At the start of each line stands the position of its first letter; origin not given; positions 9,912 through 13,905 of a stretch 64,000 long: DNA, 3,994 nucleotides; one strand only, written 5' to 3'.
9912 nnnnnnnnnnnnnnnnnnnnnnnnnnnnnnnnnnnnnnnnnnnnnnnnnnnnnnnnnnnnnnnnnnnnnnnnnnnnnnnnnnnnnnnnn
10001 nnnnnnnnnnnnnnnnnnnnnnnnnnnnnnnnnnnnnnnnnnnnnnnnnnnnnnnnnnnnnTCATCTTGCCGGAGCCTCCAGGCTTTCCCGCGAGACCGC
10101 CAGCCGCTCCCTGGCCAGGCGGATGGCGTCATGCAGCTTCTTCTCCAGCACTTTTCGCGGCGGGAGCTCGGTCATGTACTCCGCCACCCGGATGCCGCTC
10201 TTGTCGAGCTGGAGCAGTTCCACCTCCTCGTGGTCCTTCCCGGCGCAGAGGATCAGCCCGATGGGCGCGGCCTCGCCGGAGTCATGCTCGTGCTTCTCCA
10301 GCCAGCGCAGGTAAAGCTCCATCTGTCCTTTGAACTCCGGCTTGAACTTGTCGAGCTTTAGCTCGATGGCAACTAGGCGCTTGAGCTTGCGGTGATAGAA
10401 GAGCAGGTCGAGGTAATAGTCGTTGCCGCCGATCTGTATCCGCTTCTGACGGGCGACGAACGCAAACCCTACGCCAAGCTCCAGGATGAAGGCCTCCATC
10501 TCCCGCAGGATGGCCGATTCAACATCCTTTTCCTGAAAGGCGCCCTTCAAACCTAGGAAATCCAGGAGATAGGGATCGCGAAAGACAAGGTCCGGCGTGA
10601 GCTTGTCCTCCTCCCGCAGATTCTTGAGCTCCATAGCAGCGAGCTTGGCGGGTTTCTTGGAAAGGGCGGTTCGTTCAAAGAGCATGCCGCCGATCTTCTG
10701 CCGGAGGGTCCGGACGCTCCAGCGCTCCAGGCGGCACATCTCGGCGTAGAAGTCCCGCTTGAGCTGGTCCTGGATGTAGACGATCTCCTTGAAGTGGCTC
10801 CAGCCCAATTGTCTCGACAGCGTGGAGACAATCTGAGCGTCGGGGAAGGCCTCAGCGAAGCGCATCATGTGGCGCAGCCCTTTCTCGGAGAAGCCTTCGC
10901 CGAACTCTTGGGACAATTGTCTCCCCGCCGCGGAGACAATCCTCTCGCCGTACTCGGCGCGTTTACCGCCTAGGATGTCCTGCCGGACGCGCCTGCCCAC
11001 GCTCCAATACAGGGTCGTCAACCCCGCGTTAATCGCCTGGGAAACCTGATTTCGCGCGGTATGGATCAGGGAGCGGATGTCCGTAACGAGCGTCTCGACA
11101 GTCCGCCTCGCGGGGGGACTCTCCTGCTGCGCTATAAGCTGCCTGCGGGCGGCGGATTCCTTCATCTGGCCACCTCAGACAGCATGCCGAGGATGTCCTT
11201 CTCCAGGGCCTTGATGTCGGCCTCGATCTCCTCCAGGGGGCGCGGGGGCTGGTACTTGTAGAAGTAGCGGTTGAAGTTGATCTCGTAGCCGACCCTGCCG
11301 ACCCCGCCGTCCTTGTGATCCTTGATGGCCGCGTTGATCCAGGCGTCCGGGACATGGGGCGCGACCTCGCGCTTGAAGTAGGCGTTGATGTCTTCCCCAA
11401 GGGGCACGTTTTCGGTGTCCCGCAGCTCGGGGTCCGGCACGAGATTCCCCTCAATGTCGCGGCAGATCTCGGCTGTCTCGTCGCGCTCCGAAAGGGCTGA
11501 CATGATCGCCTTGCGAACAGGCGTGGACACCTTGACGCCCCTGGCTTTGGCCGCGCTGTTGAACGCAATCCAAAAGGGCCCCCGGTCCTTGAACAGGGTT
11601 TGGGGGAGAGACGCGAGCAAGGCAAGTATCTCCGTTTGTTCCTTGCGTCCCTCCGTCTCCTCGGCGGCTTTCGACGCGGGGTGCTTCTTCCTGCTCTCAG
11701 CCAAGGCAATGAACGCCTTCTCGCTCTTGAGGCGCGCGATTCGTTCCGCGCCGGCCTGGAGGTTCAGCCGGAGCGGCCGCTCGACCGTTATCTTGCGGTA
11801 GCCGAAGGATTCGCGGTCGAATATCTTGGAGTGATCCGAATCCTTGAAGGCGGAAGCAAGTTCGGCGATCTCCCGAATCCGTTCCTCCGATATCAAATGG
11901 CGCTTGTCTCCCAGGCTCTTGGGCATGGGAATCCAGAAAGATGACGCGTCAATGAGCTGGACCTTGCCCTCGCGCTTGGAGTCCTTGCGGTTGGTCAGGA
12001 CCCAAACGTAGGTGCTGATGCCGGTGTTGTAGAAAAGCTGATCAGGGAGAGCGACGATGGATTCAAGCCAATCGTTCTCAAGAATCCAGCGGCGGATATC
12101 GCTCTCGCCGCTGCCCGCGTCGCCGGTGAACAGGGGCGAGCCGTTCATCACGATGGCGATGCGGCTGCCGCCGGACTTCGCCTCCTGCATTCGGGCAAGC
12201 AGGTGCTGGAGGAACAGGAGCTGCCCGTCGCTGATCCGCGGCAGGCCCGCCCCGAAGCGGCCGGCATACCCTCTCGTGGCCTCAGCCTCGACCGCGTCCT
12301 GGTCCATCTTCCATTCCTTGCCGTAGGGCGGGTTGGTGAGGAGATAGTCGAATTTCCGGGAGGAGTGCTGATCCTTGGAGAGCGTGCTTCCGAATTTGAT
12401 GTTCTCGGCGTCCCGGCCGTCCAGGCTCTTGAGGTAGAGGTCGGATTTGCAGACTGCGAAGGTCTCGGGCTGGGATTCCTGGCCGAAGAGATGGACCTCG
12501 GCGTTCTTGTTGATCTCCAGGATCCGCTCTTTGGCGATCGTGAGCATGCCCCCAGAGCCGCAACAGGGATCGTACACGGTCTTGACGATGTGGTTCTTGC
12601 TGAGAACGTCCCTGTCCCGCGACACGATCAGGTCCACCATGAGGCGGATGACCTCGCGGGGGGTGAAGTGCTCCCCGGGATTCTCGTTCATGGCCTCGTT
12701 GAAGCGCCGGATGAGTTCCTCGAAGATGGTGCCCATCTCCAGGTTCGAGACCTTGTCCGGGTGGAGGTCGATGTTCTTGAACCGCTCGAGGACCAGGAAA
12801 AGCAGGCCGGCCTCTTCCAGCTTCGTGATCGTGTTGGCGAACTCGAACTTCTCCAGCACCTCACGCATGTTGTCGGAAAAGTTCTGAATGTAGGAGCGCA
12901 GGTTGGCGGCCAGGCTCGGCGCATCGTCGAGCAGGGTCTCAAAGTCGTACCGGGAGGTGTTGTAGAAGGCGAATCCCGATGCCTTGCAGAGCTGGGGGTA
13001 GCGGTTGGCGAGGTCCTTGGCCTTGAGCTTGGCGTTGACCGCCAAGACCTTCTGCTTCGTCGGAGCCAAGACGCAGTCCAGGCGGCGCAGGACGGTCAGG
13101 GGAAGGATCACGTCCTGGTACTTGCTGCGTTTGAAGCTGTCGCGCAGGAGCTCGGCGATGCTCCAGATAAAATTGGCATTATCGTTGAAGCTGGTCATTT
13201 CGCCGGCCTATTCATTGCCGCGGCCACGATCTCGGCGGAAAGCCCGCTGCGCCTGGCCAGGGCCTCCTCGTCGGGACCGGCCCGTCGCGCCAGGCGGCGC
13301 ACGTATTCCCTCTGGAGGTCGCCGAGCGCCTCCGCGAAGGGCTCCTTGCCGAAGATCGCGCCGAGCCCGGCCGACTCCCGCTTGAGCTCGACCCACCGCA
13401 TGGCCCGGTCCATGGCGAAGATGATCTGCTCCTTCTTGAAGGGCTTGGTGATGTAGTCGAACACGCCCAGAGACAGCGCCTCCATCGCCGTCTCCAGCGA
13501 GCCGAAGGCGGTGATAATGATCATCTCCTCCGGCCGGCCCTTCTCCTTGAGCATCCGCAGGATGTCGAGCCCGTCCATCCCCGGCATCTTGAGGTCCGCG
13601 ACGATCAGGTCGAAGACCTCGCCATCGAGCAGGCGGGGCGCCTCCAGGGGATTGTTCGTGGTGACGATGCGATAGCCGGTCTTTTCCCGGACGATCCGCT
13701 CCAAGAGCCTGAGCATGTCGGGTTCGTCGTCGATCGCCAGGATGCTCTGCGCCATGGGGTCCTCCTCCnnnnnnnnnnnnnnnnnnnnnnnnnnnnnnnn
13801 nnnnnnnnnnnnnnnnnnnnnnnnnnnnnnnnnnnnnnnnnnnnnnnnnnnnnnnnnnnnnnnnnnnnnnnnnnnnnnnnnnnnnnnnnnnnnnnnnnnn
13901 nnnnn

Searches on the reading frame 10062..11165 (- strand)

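Call 8: search_protein_families(library=pfam, proteins=[window:10062-11165:-])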
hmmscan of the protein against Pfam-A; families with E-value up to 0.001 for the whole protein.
window:10062-11165:- (367 aa): 2 families
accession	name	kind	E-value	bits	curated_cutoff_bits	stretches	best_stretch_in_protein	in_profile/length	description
PF06250.17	YhcG_C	-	3.6e-48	163.8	32.5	1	194-344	3-156/157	YhcG PDDEXK nuclease domain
PF17761.7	DUF1016_N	-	5e-44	150.2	32.8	1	29-165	1-137/137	DUF1016 N-terminal domain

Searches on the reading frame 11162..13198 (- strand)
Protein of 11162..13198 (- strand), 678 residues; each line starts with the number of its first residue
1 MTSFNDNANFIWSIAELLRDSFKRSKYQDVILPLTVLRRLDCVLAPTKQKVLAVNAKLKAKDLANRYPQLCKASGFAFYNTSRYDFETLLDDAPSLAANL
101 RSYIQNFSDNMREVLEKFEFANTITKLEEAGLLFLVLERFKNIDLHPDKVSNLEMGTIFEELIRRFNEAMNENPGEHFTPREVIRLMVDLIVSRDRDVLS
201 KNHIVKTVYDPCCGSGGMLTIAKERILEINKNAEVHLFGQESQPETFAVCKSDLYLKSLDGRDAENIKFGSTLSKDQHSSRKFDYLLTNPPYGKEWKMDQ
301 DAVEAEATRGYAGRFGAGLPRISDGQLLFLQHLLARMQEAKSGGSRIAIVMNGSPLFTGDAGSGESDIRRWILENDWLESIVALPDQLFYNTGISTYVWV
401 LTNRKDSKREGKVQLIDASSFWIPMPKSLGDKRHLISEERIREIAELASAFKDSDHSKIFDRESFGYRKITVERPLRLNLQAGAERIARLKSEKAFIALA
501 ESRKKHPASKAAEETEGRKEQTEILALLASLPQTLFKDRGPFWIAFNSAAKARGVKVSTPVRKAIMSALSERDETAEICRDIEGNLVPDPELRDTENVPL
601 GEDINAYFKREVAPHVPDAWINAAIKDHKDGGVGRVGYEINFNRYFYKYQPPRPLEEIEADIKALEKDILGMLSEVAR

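Call 8: search_protein_families(library=pfam, proteins=[window:11162-13198:-])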
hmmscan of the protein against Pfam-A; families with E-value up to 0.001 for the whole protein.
window:11162-13198:- (678 aa): 5 families
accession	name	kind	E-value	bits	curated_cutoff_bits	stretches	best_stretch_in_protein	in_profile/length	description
PF02384.22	N6_Mtase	-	4.5e-59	200.7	20.4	1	155-456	6-280/311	N-6 DNA Methylase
PF12161.14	HsdM_N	-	5.5e-25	89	24.5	1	8-140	2-135/135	HsdM N-terminal domain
PF07669.17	Eco57I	-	3.7e-05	24.3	25.3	1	265-388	57-170/171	Eco57I restriction-modification methylase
PF11599.14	AviRa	-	0.00012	22.1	25.7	1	185-259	33-102/232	RRNA methyltransferase AviRa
PF01170.24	UPF0020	-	0.00079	19.6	22.3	0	206-298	30-137/197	RMKL-like, methyltransferase domain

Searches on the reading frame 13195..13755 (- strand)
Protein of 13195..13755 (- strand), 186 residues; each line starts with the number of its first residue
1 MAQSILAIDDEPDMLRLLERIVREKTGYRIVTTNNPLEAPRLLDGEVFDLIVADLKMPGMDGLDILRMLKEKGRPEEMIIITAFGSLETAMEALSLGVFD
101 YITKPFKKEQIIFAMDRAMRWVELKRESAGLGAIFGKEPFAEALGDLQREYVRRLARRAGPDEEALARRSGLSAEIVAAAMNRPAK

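Call 8: search_protein_families(library=pfam, proteins=[window:13195-13755:-])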
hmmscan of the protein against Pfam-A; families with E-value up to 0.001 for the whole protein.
window:13195-13755:- (186 aa): 1 family
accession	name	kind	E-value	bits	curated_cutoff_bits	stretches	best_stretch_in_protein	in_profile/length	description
PF00072.30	Response_reg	-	2e-27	96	30.2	1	5-112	1-107/111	Response regulator receiver domain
